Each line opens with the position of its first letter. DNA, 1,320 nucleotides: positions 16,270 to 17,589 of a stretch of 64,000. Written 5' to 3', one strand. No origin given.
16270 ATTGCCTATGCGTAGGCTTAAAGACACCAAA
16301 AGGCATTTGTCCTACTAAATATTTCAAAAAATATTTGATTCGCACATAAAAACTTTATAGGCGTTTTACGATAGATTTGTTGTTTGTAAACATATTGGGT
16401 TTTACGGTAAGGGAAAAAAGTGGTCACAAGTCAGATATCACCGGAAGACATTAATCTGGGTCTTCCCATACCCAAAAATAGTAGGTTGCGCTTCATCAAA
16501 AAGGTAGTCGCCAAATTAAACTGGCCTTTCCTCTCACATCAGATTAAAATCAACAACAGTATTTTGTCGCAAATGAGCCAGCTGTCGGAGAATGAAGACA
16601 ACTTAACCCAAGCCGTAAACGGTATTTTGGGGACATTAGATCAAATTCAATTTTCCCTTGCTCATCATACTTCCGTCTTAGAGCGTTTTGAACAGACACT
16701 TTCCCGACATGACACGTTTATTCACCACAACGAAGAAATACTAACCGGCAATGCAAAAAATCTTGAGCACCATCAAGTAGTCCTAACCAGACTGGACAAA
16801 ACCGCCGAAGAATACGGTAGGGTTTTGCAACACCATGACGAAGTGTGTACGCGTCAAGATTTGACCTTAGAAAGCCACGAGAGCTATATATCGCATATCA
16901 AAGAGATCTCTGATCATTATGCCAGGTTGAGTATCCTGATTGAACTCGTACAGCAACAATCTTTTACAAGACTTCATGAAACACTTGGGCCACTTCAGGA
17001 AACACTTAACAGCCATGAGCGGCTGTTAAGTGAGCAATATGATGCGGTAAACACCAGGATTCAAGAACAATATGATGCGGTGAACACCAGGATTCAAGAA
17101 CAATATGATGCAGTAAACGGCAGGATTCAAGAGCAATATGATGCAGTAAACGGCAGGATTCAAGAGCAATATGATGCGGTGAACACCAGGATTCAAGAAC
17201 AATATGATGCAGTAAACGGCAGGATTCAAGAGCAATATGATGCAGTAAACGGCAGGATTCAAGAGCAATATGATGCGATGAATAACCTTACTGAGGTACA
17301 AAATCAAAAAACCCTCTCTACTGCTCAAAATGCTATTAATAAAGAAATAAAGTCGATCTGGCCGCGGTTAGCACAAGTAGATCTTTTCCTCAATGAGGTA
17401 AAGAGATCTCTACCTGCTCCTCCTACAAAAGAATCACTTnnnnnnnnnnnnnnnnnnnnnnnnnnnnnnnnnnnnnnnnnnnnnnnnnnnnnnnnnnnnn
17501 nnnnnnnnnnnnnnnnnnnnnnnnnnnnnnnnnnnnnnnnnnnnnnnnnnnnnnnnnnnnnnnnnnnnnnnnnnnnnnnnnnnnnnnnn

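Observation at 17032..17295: Near-perfect 33-bp tandem repeat encoding hendecad (11-residue) coiled-coil units inside the ruler-like methyltransferase protein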

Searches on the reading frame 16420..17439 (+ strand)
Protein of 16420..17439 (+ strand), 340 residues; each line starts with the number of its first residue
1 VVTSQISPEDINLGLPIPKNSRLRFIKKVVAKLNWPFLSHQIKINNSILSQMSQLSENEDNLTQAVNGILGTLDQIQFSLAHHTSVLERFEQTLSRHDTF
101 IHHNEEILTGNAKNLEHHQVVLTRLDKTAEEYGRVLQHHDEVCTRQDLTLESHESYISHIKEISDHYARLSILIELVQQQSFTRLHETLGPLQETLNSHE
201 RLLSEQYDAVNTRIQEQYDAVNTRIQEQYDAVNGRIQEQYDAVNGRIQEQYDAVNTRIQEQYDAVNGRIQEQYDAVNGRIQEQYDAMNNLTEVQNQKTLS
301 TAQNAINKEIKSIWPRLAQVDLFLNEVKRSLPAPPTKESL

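Call 68: search_protein_families(library=pfam, proteins=[window:16420-17439:+], max_evalue=1)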
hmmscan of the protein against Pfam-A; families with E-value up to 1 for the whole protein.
window:16420-17439:+ (340 aa): 26 families (the best 25 are shown)
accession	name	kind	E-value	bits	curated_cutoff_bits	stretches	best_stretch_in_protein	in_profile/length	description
PF05593.20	RHS_repeat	-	5.7e-05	23.9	22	1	262-294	1-32/38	RHS Repeat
PF05597.16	Phasin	-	0.00012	22.5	28.8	2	254-320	51-117/126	Poly(hydroxyalcanoate) granule associated protein (phasin)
PF01442.23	Apolipoprotein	-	0.0017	18.5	90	1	195-282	12-110/190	Apolipoprotein A1/A4/E domain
PF03036.21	Perilipin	-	0.0034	16.9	33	1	185-247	86-145/403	Perilipin family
PF07352.17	Phage_Mu_Gam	-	0.0048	17.3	28.3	1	245-303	19-77/149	Bacteriophage Mu Gam like protein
PF13675.11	PilJ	-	0.0079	16.7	26.6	1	177-229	39-92/114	Type IV pili methyl-accepting chemotaxis transducer N-term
PF10157.14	BORCS6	-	0.024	15.3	35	1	235-313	18-93/101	BLOC-1-related complex sub-unit 6 C-terminal helix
PF05873.17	Mt_ATP-synt_D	-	0.027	14.7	27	1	217-276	62-117/154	ATP synthase D chain, mitochondrial (ATP5H)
PF18858.6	LPD39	-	0.03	14.4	27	0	249-304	119-185/198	Large polyvalent protein associated domain 39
PF04513.17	Baculo_PEP_C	-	0.032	14.7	38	1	236-325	25-109/140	Baculovirus polyhedron envelope protein, PEP, C terminus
PF09731.14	Mitofilin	-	0.034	13.5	27.4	1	183-286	259-362/614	Mitochondrial inner membrane protein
PF07798.16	CCDC90-like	-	0.035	14.4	33.5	1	188-262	58-132/175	Coiled-coil domain-containing protein 90-like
PF11574.13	Rpf1_C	-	0.061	14.5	21.2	1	203-248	42-87/88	Resuscitation-promoting factor Rpf1, C-terminal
PF14444.12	S1-like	-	0.095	13.2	25.2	0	211-239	8-36/58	S1-like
PF15225.11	IL32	-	0.11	13.3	27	0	202-282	5-86/100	Interleukin 32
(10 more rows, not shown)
